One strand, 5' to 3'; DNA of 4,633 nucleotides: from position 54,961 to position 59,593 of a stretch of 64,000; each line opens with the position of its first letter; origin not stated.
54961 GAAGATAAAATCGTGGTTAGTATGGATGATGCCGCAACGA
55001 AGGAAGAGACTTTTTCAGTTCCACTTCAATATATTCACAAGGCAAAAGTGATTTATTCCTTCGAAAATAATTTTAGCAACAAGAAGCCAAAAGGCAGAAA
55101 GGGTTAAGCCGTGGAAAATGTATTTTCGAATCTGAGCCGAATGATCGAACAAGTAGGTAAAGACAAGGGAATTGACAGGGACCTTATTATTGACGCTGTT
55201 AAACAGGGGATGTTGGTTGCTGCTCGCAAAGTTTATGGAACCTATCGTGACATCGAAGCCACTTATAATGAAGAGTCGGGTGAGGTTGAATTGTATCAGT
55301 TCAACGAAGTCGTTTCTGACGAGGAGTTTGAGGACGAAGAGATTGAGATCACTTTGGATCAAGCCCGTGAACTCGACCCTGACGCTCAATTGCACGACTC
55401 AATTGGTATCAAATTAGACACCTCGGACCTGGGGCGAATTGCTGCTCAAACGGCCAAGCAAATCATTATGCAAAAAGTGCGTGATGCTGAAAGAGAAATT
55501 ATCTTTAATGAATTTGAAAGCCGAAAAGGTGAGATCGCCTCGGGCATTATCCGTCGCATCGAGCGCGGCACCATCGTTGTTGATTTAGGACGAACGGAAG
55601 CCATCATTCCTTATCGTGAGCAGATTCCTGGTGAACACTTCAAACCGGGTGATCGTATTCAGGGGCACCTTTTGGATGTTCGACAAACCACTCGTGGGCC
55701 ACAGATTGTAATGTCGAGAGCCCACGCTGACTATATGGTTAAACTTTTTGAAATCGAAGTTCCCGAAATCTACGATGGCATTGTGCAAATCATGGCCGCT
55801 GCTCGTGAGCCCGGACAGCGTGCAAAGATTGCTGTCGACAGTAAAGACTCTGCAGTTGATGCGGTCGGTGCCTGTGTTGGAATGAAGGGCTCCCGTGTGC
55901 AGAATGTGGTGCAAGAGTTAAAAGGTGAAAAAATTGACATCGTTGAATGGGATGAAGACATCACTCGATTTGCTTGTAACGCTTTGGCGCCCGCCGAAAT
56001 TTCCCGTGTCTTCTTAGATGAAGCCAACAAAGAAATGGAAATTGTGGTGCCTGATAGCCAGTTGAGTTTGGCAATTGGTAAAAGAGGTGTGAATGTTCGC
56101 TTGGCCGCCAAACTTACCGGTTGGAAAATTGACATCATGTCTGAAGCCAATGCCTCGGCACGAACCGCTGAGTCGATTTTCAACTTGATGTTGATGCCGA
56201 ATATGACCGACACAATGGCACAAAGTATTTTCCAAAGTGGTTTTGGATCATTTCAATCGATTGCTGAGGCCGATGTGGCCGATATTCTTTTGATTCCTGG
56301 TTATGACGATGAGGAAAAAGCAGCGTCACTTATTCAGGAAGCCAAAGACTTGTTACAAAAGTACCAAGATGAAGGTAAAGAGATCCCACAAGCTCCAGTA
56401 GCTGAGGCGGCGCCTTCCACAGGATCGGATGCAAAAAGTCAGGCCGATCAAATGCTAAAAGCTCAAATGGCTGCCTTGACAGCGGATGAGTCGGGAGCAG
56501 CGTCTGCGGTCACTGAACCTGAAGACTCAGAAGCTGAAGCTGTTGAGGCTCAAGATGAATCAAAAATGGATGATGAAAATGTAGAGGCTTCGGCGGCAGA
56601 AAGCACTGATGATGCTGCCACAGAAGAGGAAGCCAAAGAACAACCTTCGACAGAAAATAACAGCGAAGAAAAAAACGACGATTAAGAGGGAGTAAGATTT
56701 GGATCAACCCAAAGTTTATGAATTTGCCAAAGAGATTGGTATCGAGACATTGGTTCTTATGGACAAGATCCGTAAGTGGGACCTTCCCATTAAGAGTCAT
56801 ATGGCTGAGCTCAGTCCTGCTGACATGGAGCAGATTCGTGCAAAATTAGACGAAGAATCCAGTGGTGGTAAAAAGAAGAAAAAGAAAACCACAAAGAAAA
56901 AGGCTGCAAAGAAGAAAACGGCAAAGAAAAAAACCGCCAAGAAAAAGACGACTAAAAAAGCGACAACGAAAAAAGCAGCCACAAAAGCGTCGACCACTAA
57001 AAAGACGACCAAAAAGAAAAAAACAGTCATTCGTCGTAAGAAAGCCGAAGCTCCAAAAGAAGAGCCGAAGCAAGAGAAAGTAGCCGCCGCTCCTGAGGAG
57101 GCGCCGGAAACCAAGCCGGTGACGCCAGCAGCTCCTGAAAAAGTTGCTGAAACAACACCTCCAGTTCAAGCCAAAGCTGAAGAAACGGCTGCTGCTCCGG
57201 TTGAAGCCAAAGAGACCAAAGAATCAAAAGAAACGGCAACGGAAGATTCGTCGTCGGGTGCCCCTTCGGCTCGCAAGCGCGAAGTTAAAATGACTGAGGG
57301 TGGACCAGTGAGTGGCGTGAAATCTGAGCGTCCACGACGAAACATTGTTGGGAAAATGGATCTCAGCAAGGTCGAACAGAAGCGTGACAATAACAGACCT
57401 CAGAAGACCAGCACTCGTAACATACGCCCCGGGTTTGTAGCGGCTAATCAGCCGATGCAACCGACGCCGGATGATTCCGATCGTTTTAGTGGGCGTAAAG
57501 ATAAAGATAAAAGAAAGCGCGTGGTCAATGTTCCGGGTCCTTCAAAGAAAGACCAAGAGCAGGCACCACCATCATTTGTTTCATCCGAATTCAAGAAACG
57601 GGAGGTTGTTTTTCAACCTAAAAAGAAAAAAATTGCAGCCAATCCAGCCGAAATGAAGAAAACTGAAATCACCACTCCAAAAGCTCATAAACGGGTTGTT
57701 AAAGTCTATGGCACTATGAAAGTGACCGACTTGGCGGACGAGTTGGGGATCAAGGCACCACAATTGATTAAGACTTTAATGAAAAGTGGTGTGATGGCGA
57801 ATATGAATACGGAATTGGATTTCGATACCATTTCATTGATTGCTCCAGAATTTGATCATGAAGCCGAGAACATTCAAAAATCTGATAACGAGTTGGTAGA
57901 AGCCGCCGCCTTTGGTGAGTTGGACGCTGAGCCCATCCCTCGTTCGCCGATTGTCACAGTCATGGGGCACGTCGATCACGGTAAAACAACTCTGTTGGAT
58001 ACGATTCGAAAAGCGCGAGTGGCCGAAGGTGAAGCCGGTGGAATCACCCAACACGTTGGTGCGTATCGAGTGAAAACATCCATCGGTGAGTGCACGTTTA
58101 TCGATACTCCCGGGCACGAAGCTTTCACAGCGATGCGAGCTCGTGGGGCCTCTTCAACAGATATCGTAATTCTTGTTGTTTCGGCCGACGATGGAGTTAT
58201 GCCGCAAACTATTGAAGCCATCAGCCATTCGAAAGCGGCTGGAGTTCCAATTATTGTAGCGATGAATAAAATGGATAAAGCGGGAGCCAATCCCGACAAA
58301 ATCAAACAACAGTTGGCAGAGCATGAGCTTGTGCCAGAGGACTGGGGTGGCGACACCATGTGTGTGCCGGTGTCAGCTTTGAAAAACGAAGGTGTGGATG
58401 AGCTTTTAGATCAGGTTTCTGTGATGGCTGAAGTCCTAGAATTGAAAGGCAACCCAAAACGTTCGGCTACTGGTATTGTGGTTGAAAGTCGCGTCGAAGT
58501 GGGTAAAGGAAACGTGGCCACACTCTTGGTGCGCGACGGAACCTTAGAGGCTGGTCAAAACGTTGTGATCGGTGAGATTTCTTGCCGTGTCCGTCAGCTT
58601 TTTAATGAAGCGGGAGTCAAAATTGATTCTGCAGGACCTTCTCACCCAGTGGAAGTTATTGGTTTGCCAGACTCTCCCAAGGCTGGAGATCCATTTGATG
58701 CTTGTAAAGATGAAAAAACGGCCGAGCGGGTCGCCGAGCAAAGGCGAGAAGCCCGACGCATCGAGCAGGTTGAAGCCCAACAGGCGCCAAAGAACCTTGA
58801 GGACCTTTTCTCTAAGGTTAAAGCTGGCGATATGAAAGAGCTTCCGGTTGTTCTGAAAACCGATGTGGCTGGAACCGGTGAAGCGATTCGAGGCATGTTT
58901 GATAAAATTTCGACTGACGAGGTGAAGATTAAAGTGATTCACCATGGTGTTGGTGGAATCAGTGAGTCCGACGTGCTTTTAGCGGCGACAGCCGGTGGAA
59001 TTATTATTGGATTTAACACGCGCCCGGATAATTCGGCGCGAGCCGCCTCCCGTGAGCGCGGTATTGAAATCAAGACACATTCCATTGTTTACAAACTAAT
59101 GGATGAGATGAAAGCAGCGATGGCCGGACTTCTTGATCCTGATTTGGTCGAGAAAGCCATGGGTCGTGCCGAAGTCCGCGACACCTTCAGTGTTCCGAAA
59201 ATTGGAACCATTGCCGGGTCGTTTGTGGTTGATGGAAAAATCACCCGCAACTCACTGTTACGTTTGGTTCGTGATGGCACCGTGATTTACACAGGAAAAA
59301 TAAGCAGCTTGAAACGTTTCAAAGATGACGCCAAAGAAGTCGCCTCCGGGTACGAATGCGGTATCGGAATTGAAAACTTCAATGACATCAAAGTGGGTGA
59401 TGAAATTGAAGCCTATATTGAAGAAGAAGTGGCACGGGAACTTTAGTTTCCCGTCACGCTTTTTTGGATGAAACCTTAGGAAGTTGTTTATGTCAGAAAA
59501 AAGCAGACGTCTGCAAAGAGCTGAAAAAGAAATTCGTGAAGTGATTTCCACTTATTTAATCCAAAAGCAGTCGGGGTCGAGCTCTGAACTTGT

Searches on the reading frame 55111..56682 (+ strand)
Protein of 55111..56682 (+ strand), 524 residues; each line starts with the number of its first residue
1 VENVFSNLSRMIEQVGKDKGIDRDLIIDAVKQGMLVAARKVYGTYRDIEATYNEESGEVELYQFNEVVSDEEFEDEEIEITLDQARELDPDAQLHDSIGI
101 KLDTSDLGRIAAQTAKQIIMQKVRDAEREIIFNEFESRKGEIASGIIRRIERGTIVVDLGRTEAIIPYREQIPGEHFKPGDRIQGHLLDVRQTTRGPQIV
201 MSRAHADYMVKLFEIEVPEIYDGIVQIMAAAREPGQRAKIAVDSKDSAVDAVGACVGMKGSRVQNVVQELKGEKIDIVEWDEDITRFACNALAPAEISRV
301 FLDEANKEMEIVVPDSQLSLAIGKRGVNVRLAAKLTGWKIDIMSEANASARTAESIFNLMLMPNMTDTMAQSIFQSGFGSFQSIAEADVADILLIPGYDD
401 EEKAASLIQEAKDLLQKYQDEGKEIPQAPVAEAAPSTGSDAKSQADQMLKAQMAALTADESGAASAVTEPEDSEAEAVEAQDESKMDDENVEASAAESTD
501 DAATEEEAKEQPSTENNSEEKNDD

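Call 68: search_protein_families(library=pfam, proteins=[window:55111-56682:+], max_evalue=0.001)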
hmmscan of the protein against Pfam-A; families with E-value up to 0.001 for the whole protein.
window:55111-56682:+ (524 aa): 7 families
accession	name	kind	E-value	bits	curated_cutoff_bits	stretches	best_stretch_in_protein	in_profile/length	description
PF08529.16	NusA_N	-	3.6e-35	121.2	23.8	1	8-129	2-119/119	NusA N-terminal domain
PF13184.12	KH_5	-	2.7e-32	111.1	27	1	234-301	1-68/69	NusA-like KH domain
PF14520.12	HHH_5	-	1.2e-06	29.3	27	1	363-413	8-57/57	Helix-hairpin-helix domain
PF00575.29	S1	-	4.7e-06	27.3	22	1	138-199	3-71/74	S1 RNA binding domain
PF23095.1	KH_NusA_C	-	1.2e-05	25.7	34.2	1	316-367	8-57/59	Transcription termination/antitermination protein NusA, KH domain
PF00013.35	KH_1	-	2.3e-05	24.5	21.5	0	309-348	2-42/66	KH domain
PF07650.23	KH_2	-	0.00024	21.3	22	0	293-340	11-58/78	KH domain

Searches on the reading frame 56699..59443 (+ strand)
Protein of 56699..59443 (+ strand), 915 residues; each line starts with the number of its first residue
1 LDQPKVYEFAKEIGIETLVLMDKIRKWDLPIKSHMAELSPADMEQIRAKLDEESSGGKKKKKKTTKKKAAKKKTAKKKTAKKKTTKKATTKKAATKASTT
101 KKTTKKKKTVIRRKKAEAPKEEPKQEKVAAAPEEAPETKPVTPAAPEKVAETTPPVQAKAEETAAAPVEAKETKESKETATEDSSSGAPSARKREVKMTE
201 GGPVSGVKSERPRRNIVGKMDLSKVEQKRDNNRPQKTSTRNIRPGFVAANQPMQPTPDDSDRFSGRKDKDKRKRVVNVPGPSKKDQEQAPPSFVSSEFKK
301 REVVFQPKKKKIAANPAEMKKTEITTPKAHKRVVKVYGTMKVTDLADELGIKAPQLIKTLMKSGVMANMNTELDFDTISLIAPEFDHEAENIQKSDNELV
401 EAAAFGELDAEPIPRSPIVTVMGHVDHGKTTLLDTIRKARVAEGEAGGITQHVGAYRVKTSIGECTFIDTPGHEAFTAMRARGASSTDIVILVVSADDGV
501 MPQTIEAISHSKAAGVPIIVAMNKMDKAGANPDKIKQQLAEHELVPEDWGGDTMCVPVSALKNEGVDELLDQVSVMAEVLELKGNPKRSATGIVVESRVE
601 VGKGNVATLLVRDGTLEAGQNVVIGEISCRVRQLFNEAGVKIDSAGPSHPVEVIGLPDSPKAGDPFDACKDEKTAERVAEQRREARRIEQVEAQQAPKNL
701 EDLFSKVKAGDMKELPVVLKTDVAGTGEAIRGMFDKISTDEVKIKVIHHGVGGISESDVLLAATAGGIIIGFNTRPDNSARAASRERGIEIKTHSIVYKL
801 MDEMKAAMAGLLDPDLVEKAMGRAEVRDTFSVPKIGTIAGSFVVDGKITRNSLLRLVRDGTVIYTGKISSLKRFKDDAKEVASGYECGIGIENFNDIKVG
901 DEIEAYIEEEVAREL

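Call 68: search_protein_families(library=pfam, proteins=[window:56699-59443:+], max_evalue=0.001)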
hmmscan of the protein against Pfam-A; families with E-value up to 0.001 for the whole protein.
window:56699-59443:+ (915 aa): 10 families
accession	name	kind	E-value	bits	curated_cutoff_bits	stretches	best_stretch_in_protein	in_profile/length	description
PF00009.33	GTP_EFTU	-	8e-38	130.3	26.5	1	417-574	4-183/188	Elongation factor Tu GTP binding domain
PF11987.13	IF-2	-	1.2e-37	128.8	27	1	692-805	4-117/117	Translation-initiation factor 2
PF04760.21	IF2_N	-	3e-21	75.4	25.3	2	339-388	3-53/53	Translation initiation factor IF-2, N-terminal region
PF22042.2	EF-G_D2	-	2.2e-20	73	27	1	590-666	2-81/84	Elongation factor G domain 2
PF01926.29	MMR_HSR1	-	4.5e-10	40.1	21.9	1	419-524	2-113/113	50S ribosome-binding GTPase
PF03144.31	GTP_EFTU_D2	-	1.5e-08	35.4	30.3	1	836-901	1-70/73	Elongation factor Tu domain 2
PF02421.24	FeoB_N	-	1.2e-07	31.8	27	1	419-573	3-156/156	Ferrous iron transport protein B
PF00025.27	Arf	-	2.6e-06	27.4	22.3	1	421-574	19-171/174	ADP-ribosylation factor family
PF09439.16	SRPRB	-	0.00014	21.7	25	1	416-544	3-138/178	Signal recognition particle receptor beta subunit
PF00071.28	Ras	-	0.00028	21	21.6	1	420-573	3-156/162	Ras family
